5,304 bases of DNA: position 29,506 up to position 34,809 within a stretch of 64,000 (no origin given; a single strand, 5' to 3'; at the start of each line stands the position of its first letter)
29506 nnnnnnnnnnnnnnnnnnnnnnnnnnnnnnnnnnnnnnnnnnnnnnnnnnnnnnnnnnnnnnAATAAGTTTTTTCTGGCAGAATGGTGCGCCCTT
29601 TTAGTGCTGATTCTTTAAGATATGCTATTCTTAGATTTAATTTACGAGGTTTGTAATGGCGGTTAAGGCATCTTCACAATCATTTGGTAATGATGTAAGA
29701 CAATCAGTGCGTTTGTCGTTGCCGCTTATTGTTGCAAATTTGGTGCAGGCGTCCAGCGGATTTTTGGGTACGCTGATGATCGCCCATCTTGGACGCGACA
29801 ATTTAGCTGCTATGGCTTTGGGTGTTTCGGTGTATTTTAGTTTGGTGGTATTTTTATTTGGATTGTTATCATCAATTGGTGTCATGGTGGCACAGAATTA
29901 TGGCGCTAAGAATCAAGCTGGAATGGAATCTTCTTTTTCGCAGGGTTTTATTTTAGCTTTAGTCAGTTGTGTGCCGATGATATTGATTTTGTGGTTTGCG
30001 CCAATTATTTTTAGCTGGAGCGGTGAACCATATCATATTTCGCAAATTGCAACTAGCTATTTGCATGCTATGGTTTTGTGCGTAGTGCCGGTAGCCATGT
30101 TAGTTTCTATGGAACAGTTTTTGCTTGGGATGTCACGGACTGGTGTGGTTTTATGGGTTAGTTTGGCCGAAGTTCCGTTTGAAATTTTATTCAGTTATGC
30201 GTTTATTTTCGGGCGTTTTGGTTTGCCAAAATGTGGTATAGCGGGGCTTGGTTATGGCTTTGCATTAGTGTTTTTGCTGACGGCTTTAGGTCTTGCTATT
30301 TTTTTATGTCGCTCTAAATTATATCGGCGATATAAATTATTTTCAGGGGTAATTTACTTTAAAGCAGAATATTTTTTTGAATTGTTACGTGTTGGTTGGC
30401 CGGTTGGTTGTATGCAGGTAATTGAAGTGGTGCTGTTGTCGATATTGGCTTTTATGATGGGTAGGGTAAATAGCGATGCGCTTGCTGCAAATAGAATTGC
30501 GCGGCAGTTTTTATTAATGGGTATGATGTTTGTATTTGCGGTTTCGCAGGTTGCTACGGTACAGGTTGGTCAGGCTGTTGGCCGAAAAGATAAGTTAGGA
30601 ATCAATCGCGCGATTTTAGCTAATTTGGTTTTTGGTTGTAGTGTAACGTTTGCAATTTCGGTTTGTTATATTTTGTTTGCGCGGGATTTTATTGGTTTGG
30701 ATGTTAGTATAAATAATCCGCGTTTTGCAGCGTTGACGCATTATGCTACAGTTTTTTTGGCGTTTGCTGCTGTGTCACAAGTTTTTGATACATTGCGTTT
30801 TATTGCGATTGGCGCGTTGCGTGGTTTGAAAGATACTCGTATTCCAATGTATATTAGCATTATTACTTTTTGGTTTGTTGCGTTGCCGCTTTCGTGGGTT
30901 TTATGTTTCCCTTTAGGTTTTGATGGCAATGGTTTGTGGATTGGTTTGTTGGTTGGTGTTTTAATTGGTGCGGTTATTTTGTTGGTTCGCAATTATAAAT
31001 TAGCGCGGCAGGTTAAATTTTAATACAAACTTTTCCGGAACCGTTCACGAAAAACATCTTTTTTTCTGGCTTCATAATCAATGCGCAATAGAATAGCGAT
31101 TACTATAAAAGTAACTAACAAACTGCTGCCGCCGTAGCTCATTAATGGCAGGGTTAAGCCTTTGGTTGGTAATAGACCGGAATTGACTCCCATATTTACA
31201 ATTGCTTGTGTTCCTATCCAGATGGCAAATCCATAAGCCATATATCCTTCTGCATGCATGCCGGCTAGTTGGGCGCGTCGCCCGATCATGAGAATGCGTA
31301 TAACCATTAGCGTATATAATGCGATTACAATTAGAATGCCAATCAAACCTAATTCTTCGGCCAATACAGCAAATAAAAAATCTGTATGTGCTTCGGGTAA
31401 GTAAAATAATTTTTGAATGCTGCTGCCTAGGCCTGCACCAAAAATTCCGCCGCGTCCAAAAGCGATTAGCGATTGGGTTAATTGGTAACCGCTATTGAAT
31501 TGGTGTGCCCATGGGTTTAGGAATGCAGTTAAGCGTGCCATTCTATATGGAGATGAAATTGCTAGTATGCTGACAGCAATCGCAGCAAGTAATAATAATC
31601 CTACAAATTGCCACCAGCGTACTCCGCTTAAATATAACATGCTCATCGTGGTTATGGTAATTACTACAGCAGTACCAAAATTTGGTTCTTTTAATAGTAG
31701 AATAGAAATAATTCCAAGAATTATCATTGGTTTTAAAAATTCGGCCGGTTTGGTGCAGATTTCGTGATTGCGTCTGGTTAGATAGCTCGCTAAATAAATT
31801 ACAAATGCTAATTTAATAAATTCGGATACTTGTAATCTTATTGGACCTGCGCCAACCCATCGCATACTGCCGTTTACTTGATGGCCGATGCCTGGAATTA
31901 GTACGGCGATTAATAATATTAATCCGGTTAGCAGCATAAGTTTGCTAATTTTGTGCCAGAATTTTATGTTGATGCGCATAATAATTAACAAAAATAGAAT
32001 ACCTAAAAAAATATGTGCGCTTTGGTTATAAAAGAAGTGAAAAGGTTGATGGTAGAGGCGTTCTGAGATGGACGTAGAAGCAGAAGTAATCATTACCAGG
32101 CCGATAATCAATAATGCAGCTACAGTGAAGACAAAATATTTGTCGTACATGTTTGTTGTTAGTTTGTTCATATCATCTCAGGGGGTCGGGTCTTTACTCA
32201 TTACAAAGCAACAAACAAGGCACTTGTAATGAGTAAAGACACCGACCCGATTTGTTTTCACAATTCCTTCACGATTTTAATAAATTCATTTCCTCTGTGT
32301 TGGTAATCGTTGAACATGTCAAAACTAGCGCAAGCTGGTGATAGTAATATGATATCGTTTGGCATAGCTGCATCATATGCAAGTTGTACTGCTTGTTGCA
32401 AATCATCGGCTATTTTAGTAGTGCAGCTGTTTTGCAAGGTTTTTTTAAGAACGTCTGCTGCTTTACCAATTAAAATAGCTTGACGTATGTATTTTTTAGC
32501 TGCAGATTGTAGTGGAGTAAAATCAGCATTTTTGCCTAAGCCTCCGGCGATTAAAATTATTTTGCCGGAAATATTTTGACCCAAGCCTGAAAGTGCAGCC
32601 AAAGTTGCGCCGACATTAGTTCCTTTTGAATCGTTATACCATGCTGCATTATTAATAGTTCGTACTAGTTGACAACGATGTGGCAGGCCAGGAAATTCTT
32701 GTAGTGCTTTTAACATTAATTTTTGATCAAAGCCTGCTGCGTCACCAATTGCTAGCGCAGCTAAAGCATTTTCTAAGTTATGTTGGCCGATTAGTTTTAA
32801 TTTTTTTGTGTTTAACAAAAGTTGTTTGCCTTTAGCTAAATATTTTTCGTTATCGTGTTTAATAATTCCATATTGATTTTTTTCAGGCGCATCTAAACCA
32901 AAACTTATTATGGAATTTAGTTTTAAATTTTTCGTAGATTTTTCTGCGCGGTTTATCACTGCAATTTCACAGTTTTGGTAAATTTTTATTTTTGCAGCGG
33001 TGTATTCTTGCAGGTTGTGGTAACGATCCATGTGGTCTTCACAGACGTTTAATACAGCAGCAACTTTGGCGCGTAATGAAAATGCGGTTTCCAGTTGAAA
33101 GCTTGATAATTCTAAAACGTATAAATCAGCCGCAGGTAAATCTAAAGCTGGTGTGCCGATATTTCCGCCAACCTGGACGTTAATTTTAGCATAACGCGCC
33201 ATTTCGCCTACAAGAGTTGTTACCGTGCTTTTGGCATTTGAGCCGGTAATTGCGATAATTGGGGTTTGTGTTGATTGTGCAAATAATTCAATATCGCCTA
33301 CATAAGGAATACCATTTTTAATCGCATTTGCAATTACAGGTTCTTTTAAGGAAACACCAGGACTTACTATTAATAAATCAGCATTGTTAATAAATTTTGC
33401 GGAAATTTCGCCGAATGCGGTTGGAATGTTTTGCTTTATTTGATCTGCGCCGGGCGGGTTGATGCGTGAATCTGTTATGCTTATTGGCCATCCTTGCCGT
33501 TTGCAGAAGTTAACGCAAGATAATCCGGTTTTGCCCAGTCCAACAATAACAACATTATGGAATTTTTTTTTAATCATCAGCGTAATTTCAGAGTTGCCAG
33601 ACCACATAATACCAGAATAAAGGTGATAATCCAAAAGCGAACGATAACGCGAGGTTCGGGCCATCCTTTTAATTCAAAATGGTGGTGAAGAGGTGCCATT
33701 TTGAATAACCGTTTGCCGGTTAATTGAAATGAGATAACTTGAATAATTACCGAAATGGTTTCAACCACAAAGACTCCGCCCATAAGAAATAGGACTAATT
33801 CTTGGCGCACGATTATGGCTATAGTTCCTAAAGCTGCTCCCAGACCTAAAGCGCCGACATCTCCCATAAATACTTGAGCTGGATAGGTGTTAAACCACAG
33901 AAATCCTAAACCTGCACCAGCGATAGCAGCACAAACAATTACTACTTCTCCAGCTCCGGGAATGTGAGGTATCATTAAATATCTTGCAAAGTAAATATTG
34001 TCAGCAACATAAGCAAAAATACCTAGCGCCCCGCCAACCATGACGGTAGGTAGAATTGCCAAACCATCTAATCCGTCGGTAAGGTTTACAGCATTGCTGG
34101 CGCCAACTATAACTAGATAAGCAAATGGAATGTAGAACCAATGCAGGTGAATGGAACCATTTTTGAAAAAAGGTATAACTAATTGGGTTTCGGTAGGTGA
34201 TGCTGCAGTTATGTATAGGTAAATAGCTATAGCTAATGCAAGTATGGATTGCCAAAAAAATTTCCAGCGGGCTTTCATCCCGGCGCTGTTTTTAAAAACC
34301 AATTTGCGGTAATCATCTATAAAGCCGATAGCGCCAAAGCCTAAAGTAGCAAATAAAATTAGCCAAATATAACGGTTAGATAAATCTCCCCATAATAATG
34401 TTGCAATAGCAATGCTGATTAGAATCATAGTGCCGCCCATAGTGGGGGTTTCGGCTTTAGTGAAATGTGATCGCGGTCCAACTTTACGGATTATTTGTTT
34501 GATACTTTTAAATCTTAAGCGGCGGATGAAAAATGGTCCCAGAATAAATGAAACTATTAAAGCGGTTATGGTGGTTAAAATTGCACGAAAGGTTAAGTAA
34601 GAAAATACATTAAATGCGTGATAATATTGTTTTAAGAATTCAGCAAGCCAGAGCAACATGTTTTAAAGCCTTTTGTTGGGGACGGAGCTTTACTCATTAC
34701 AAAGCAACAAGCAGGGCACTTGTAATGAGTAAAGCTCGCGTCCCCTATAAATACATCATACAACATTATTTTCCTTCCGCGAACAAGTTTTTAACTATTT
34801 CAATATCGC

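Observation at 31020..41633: dcw cell-division cluster interrupted by a hipA-HTH toxin module between ftsI and murE, with murF and murG absent from their canonical slots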

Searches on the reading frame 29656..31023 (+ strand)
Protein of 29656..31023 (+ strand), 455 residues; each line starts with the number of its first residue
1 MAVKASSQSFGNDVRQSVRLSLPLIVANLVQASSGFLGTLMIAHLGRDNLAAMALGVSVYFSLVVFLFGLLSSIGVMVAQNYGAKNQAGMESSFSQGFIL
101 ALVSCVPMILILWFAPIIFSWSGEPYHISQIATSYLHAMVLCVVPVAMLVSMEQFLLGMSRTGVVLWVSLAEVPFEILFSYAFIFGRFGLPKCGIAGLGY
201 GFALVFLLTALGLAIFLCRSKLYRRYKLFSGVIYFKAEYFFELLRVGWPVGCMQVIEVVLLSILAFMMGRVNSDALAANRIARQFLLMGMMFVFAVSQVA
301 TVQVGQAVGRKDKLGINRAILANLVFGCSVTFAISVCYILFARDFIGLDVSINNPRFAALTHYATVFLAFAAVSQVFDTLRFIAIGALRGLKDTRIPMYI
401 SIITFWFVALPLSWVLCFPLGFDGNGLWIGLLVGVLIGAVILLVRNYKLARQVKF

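Call 6: search_protein_families(library=ncbifam, proteins=[window:29656-31023:+], max_evalue=1e-10)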
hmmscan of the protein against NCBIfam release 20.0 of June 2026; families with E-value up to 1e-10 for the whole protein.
window:29656-31023:+ (455 aa): 6 families
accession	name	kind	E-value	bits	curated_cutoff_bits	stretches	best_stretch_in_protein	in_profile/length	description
NF001214.0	PRK00187.1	equivalog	1.9e-71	241.4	449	1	16-452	11-448/464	NorM family multidrug efflux MATE transporter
TIGR00797.1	matE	subfamily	2.5e-63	214.3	147.4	1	23-428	1-396/396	MATE family efflux transporter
NF000263.1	MATE_multi_NorM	equivalog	1.2e-39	137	950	1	8-444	11-443/459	multidrug efflux MATE transporter NorM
NF052396.1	MATE_WgkD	equivalog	1.5e-16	60.4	510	1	19-366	7-348/428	tryglysin-associated MATE efflux transporter WgkD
NF041801.1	MATE_SolL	equivalog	9.9e-16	57.6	780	1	11-444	16-444/458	solanimycin export family MATE transporter SolL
NF007562.1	PRK10189.1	equivalog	5e-13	48.6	465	1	16-444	28-455/470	EmmdR/YeeO family multidrug/toxin efflux MATE transporter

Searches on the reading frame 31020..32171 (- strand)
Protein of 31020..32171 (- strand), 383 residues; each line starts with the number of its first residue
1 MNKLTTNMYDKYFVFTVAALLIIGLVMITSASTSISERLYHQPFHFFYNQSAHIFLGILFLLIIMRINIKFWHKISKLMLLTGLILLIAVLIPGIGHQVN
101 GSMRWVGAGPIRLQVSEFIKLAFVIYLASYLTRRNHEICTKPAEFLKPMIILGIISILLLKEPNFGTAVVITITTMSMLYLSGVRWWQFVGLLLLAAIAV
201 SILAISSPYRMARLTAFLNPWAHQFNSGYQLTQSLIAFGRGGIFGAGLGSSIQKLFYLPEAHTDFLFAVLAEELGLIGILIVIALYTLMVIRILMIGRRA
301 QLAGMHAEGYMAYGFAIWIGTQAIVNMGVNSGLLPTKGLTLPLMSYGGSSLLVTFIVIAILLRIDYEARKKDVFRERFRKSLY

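Call 3: search_protein_families(library=pfam, proteins=[window:31020-32171:-])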
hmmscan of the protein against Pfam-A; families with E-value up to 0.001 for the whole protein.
window:31020-32171:- (383 aa): 1 family
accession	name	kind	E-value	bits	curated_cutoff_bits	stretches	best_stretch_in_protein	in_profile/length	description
PF01098.24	FTSW_RODA_SPOVE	-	1.2e-109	367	26.4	1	14-369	4-355/356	Cell cycle protein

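Call 4: search_protein_families(library=ncbifam, proteins=[window:31020-32171:-])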
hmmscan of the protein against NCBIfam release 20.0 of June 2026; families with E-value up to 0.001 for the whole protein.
window:31020-32171:- (383 aa): 6 families
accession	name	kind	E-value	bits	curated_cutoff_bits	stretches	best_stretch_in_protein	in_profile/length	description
TIGR02614.1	ftsW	equivalog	7.8e-130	433.1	337.5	1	10-367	1-356/357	putative lipid II flippase FtsW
NF008042.0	PRK10774.1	equivalog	4.8e-120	401.2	493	1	6-371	32-395/405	cell division protein FtsW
TIGR02615.1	spoVE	exception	3.8e-89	299.6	448.8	1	13-364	4-352/354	stage V sporulation protein E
TIGR02210.1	rodA_shape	equivalog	3.9e-85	286.1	336.7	1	11-367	2-355/357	rod shape-determining protein RodA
NF008060.0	PRK10794.1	equivalog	7.6e-53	179.8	590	1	10-365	17-360/370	peptidoglycan glycosyltransferase MrdB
NF037961.1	RodA_shape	subfamily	1.1e-45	156.7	150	2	226-367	271-410/415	rod shape-determining protein RodA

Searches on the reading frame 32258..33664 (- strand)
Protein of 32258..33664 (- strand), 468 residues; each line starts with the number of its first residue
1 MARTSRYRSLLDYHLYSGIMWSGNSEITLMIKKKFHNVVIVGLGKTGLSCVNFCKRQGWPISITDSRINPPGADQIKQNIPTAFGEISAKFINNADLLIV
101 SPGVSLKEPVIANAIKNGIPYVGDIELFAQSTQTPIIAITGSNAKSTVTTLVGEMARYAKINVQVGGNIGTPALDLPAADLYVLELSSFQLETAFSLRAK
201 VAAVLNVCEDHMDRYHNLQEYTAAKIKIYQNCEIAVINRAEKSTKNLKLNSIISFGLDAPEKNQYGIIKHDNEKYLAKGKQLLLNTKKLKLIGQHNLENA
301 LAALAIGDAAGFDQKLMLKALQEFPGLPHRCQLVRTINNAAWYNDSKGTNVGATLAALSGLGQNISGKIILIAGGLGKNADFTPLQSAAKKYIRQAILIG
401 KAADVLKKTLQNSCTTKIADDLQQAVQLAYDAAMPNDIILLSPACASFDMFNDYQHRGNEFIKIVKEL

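Call 3: search_protein_families(library=pfam, proteins=[window:32258-33664:-])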
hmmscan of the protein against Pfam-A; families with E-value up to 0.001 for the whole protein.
window:32258-33664:- (468 aa): 3 families
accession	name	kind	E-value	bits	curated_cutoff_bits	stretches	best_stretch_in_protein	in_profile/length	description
PF21799.2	MurD-like_N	-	3.5e-29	101.3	27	1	37-123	2-88/88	Mur ligase MurD-like, N-terminal domain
PF08245.18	Mur_ligase_M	-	2.3e-23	83.6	24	1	139-306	1-199/200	Mur ligase middle domain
PF02875.26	Mur_ligase_C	-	8e-15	56.2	28.4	1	329-445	1-127/127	Mur ligase, glutamate ligase domain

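Call 4: search_protein_families(library=ncbifam, proteins=[window:32258-33664:-])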
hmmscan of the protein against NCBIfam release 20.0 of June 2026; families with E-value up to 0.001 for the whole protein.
window:32258-33664:- (468 aa): 23 families
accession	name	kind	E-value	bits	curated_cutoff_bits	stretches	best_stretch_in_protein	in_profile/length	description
TIGR01087.1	murD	equivalog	1.4e-125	419.8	211.95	1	37-466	1-440/441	UDP-N-acetylmuramoyl-L-alanine--D-glutamate ligase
TIGR01082.1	murC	equivalog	2.4e-31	109.3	335.1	1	35-370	2-349/449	UDP-N-acetylmuramate--L-alanine ligase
NF053647.1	pMurD2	equivalog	9.3e-21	74.2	550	1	38-250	3-224/405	pseudomurein biosynthesis peptide ligase pMurD2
NF008896.0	PRK11929.1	equivalog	6.4e-20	70.6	1023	2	288-441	782-941/965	bifunctional UDP-N-acetylmuramoyl-L-alanyl-D-glutamate--2,6-diaminopimelate ligase MurE/UDP-N-acetylmuramoyl-tripeptide--D-alanyl-D-alanine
NF001126.0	PRK00139.1-4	equivalog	9.9e-19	67.2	373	1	180-374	173-375/486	UDP-N-acetylmuramoyl-L-alanyl-D-glutamate--2,6-diaminopimelate ligase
TIGR01143.1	murF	subfamily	1.4e-17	63.8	288.6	1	130-440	70-402/418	UDP-N-acetylmuramoyl-tripeptide--D-alanyl-D-alanine ligase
NF053645.1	pMurC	equivalog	2.3e-16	59.5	560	1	77-262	44-250/492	pseudomurein biosynthesis peptide ligase pMurC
NF001124.0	PRK00139.1-2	equivalog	2.7e-16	59.4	476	1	182-377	180-387/500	UDP-N-acetylmuramoyl-L-alanyl-D-glutamate--2,6-diaminopimelate ligase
NF053646.1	pMurD1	equivalog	1.3e-15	57.1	610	1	38-347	3-335/465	pseudomurein biosynthesis peptide ligase pMurD1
TIGR01085.1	murE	subfamily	1.6e-15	57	257.3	1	179-374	156-365/472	UDP-N-acetylmuramyl-tripeptide synthetase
TIGR01081.1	mpl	equivalog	6e-14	51.9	388.7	1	39-440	3-429/448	UDP-N-acetylmuramate:L-alanyl-gamma-D-glutamyl-meso-diaminopimelate ligase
NF001123.0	PRK00139.1-1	equivalog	6.7e-14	51.4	586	1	179-442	175-462/493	UDP-N-acetylmuramoyl-L-alanyl-D-glutamate--2,6-diaminopimelate ligase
NF011171.0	PRK14573.1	equivalog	9.5e-13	46.9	1015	1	32-336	4-312/809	bifunctional UDP-N-acetylmuramate--L-alanine ligase/D-alanine--D-alanine ligase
NF033197.0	F430_CfbE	equivalog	8e-12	44.8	250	1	199-441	183-425/430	coenzyme F430 synthase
NF010628.0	PRK14022.1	equivalog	2.5e-09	36.4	536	1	183-385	183-390/483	UDP-N-acetylmuramoyl-L-alanyl-D-glutamate--L-lysine ligase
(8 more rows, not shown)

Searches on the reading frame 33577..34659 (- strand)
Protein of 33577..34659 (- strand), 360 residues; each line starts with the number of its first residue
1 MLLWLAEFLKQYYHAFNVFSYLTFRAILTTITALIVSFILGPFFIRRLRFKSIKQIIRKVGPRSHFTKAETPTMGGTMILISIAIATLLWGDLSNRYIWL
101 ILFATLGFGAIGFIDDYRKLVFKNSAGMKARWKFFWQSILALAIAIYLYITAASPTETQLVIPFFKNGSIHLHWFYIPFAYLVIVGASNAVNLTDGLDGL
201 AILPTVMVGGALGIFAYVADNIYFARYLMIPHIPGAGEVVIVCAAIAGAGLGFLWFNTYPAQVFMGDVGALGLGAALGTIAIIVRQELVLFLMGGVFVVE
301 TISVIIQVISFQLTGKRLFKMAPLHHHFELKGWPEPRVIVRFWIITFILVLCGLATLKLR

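Call 3: search_protein_families(library=pfam, proteins=[window:33577-34659:-])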
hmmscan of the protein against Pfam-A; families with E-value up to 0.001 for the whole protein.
window:33577-34659:- (360 aa): 1 family
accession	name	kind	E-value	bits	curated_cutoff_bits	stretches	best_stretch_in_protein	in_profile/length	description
PF00953.26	Glycos_transf_4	-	6.2e-35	121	27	1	99-284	2-159/160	Glycosyl transferase family 4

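Call 4: search_protein_families(library=ncbifam, proteins=[window:33577-34659:-])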
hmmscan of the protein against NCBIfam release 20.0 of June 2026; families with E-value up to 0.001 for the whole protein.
window:33577-34659:- (360 aa): 2 families
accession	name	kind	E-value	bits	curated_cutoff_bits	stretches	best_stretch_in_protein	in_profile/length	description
TIGR00445.1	mraY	equivalog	3.8e-133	443.9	192.05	1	37-360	1-321/321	phospho-N-acetylmuramoyl-pentapeptide-transferase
NF053644.1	MraY_archaea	equivalog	9.4e-31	107.4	450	2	166-354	172-340/340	pseudomurein biosynthesis MraY family phospho-N-acetylmuramoyl-pentapeptide-transferase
